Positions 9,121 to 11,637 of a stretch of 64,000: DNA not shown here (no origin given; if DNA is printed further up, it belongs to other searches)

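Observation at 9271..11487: GH57 glycoside-hydrolase domain fused to a kinase-like domain, inside a glgA-containing gene string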

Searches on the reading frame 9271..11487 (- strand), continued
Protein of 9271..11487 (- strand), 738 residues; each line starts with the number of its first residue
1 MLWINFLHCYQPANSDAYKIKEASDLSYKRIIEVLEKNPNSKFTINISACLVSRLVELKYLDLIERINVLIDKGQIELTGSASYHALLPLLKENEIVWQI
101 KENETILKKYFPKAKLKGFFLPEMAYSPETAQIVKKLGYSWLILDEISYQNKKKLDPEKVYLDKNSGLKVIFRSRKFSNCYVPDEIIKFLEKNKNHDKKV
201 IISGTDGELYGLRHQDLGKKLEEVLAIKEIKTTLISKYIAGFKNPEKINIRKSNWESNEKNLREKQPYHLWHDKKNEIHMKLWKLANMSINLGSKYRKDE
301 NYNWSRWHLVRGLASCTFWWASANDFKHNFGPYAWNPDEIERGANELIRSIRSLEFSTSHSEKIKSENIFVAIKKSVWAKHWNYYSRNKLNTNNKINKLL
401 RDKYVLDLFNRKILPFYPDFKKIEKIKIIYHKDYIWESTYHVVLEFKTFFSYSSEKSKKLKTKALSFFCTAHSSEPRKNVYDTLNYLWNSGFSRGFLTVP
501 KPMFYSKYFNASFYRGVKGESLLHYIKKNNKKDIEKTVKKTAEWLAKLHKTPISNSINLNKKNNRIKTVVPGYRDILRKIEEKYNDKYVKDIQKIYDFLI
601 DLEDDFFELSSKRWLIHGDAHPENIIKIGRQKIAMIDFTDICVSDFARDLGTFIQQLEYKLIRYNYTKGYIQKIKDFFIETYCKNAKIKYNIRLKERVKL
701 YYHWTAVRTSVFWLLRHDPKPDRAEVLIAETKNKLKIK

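Call 9: find_encoding_contigs(protein=P0032, flank=8000, max_places=2)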
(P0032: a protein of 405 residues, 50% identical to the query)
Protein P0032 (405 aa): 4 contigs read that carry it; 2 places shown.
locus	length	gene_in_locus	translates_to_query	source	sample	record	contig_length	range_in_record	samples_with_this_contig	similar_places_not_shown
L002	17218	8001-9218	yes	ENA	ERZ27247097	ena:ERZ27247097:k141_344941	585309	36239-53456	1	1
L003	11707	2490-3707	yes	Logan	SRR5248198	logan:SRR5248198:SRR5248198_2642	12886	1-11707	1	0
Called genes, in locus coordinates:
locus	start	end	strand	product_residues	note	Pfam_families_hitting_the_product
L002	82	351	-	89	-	-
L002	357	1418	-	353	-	PF01476:LysM, PF23473:LysM3_LYK4_5, PF01476:LysM, PF01551:Peptidase_M23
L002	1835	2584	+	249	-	PF00300:His_Phos_1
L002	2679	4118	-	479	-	-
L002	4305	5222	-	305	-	-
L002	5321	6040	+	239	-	PF20772:TACO1_YebC_N, PF01709:Transcrip_reg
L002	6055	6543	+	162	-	PF02075:RuvC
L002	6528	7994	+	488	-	PF08323:Glyco_transf_5, PF20706:GT4-conflict (faint), PF13439:Glyco_transf_4, PF00534:Glycos_transf_1, PF13692:Glyco_trans_1_4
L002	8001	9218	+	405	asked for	PF01074:Glyco_hydro_38N, PF03065:Glyco_hydro_57, PF01522:Polysacc_deac_1 (weak)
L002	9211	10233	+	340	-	PF01636:APH, PF01633:Choline_kinase (faint)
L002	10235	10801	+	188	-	-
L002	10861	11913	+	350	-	PF01545:Cation_efflux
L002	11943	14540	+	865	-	PF13491:FtsK_4TM, PF17854:FtsK_alpha, PF01580:FtsK_SpoIIIE, PF09397:FtsK_gamma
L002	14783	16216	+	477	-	PF08245:Mur_ligase_M, PF02875:Mur_ligase_C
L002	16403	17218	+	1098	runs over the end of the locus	PF04563:RNA_pol_Rpb2_1, PF04561:RNA_pol_Rpb2_2, PF04565:RNA_pol_Rpb2_3, PF10385:RNA_pol_Rpb2_45, PF00562:RNA_pol_Rpb2_6, PF04560:RNA_pol_Rpb2_7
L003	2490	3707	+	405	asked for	PF01074:Glyco_hydro_38N, PF03065:Glyco_hydro_57, PF01522:Polysacc_deac_1 (weak)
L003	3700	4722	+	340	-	PF01636:APH, PF01633:Choline_kinase (faint)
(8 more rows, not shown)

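Call 11: search_protein_families(library=pfam, proteins=[L002:9211-10233:+, L002:10235-10801:+, L002:8001-9218:+], max_evalue=1)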
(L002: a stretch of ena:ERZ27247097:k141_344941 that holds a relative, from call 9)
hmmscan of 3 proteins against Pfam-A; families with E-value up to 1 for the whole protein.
L002:9211-10233:+ (340 aa): 4 families
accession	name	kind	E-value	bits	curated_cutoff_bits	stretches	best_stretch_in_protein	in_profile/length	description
PF01636.29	APH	-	3.1e-15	57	23.2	1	72-257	28-210/239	Phosphotransferase enzyme family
PF01633.27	Choline_kinase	-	2.3e-05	24.3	29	1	113-288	66-242/300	Choline/ethanolamine kinase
PF19974.5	TCAD9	-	0.0022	17.6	40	1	180-243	265-323/429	Ternary complex associated domain 9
PF04655.20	APH_6_hur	-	0.18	11.5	27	1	139-233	93-176/252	Aminoglycoside/hydroxyurea antibiotic resistance kinase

L002:10235-10801:+ (188 aa): 3 families
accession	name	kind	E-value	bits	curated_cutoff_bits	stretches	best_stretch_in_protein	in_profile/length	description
PF02380.20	Papo_T_antigen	-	0.028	15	23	1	26-68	43-85/93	T-antigen specific domain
PF02223.23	Thymidylate_kin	-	0.046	13.8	27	0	98-132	14-47/185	Thymidylate kinase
PF19443.4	DAHL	-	0.05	13.8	38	0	49-86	59-96/221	DAHL domain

L002:8001-9218:+ (405 aa): 3 families
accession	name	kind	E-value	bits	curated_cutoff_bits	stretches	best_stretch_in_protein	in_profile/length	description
PF03065.20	Glyco_hydro_57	-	6.5e-40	137.7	21.2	1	13-262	33-290/291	Glycosyl hydrolase family 57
PF01074.27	Glyco_hydro_38N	-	2e-07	31.1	25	1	20-151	21-149/270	Glycosyl hydrolases family 38 N-terminal domain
PF01522.26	Polysacc_deac_1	-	4.5e-07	30.3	23.1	1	27-141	20-122/124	Polysaccharide deacetylase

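Call 29: predict_structure(alignment_id=A3)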
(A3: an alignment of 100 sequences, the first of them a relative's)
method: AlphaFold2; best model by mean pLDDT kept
length: 738 residues; sequences in the alignment: 100
mean_pLDDT: 94.7   pTM: 0.72
mean pLDDT of the five models: 94.7, 94.6, 94.5, 94.4, 94.1
residues with pLDDT >= 90: 650; 70-90: 78; 50-70: 9; < 50: 1
segments of 3 or more residues with pLDDT < 50: none
pLDDT, mean of each block of 10 residues (from residue 1): 98 92 97 98 98 98 99 99 97 98 98 98 98 99 97 94 98 96 96 86 97 91 96 98 97 96 96 97 98 97 97 96 87 92 98 94 98 97 70 81 95 96 95 87 96 88 96 91 96 95 97 96 98 98 98 88 81 86 96 95 92 93 96 94 96 98 97 98 98 96 96 92 96 94
secondary structure, 60 per line:
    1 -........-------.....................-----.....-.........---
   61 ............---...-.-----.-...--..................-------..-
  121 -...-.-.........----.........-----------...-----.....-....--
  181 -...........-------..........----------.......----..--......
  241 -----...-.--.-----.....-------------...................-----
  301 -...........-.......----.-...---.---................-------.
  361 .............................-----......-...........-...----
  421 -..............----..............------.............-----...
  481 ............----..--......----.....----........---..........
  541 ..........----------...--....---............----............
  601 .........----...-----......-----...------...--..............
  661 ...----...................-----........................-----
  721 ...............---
elements in order (helices of 4 or more, strands of 3 or more residues): E2-9 H17-37 E43-47 H49-57 H61-72 E76-78 H93-110 H128-136 E141-145 E161-163 E169-173 H175-178 H182-192 E200-206 H220-226 H235-240 E246-248 H259-263 H277-295 H302-312 H315-320 H337-352 H360-389 H395-400 H402-412 E422-435 E440-453 E460-472 H478-492 E501-506 E511-515 H522-527 H531-550 H566-569 H573-584 H589-609 E614-616 E625-627 E633-635 E642-644 H647-663 H668-686 H692-715 H721-735

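Call 33: fold_search(model_id=the predicted structure, library=pdb)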
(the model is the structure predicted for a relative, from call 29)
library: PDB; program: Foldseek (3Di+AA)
matches with E <= 10: 1758; with E <= 0.001: 261
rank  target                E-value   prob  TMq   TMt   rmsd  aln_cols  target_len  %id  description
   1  1k1x_A                5.5e-16  1.00  0.40  0.46  15.0       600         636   13  Crystal structure of 4-alpha-glucanotransferase from thermococcus litoralis (released 2003-06-17)
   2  1k1w                  1.6e-15  1.00  0.38  0.44   6.0       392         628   18  Crystal structure of 4-alpha-glucanotransferase from thermococcus litoralis (released 2003-06-17)
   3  1k1x_B                1.9e-15  1.00  0.39  0.45  14.5       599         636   13  Crystal structure of 4-alpha-glucanotransferase from thermococcus litoralis (released 2003-06-17)
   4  3p0b                  3.0e-14  1.00  0.39  0.55   6.1       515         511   16  Thermus thermophilus family GH57 branching enzyme: crystal structure, mechanism of action and products formed (released 2010-10-20)
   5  5wu7_A                3.2e-14  1.00  0.37  0.50   7.4       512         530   18  Crystal structure of GH57-type branching enzyme from hyperthermophilic archaeon Pyrococcus horikoshii (released 2017-03-08)
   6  1ufa                  3.3e-14  1.00  0.38  0.54   6.3       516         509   16  Crystal structure of TT1467 from Thermus thermophilus HB8 (released 2003-11-28)
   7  7e1y_A                6.1e-14  1.00  0.37  0.50  19.0       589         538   15  Staphylothermus marinus amylopullulanase -SmApu (released 2022-02-09)
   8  3n8t                  4.2e-13  1.00  0.37  0.48   7.4       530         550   16  Native structure of TK1436, a GH57 branching enzyme from hyperthermophilic archaeon Thermococcus kodakaraensis (released 2010-10-27)
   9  5wu7_B                2.1e-12  1.00  0.39  0.52   6.6       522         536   17  Crystal structure of GH57-type branching enzyme from hyperthermophilic archaeon Pyrococcus horikoshii (released 2017-03-08)
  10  2b5d                  4.8e-12  1.00  0.37  0.52   7.5       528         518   13  Crystal structure of the novel alpha-amylase AmyC from Thermotoga maritima (released 2006-03-07)
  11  9jlr_D                2.1e-11  1.00  0.36  0.54   6.8       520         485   14  Crystal structure of GH57 family amylopullulanase from Aquifex aeolicus mutant E256Q in complex with maltopentaose (released 2025-06-04)
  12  9kyq_B                2.4e-11  1.00  0.37  0.55   6.1       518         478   14  GH57 family amylopullulanase from Aquifex aeolicus wild type co-crystallize with gama-cyclodextrin (released 2025-06-04)
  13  9iht_A                4.6e-11  1.00  0.37  0.56   5.8       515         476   14  Crystal structure of GH57 family amylopullulanase from Aquifex aeolicus in complex with acarbose (released 2025-06-04)
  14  9k7c_A                5.6e-11  1.00  0.37  0.56   5.9       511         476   14  Crystal structure of GH57 family amylopullulanase from Aquifex aeolicus mutant E256Q in complex with maltopentaose (released 2025-06-04)
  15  9jlu_A                5.8e-11  1.00  0.38  0.57   5.9       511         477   13  GH57 family amylopullulanase from Aquifex aeolicus D352N mutant complex with beta-cyclodextrin (released 2025-06-04)
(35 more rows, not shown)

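Call 53: find_encoding_contigs(protein=P0018, flank=5000, max_places=2)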
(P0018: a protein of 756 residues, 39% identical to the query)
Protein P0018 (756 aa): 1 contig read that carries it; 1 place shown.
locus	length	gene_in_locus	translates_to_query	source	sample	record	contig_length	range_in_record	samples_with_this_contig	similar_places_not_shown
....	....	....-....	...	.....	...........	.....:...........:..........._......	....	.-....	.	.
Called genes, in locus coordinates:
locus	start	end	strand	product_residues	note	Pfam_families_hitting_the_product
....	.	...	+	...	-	?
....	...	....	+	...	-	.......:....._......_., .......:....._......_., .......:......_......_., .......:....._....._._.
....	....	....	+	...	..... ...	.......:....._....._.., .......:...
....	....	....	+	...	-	?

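Call 68: search_protein_families(library=ncbifam, proteins=[L002:10235-10801:+], max_evalue=0.01)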
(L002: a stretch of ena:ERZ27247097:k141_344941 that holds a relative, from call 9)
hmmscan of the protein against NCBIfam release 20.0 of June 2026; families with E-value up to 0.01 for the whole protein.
L002:10235-10801:+ (188 aa): 0 families

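Call 76: list_cluster_members(proteins=[P0001, P0005, P0013, P0085])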
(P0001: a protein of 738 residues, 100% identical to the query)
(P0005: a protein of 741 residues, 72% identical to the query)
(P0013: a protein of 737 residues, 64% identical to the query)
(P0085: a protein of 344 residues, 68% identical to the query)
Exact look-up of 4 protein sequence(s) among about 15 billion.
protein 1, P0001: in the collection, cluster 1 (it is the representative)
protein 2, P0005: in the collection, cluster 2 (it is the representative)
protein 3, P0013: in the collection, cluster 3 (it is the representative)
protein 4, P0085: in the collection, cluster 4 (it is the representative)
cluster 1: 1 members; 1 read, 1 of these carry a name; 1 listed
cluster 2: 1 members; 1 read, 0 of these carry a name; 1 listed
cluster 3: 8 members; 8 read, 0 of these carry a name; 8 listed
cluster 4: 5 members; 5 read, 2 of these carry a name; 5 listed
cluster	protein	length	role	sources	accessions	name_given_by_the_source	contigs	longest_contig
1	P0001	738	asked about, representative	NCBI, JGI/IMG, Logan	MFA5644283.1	MAG: phosphotransferase [Patescibacteria group bacterium] | aminoglycoside phosphotransferase (APT) family kinase protein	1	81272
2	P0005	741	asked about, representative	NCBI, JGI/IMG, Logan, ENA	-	-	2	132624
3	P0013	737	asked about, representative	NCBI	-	-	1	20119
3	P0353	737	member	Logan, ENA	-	-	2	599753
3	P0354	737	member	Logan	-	-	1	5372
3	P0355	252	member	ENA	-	-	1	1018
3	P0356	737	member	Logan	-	-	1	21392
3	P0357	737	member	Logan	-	-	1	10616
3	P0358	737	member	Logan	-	-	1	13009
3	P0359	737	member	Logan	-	-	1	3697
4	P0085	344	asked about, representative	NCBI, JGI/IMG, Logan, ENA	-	-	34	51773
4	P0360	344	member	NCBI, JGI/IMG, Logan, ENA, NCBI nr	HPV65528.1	MAG TPA: phosphotransferase [bacterium] | phosphotransferase [bacterium]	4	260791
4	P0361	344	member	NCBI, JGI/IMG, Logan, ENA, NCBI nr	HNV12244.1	MAG TPA: phosphotransferase [bacterium] | phosphotransferase [bacterium]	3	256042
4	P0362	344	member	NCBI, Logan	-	-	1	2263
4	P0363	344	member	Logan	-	-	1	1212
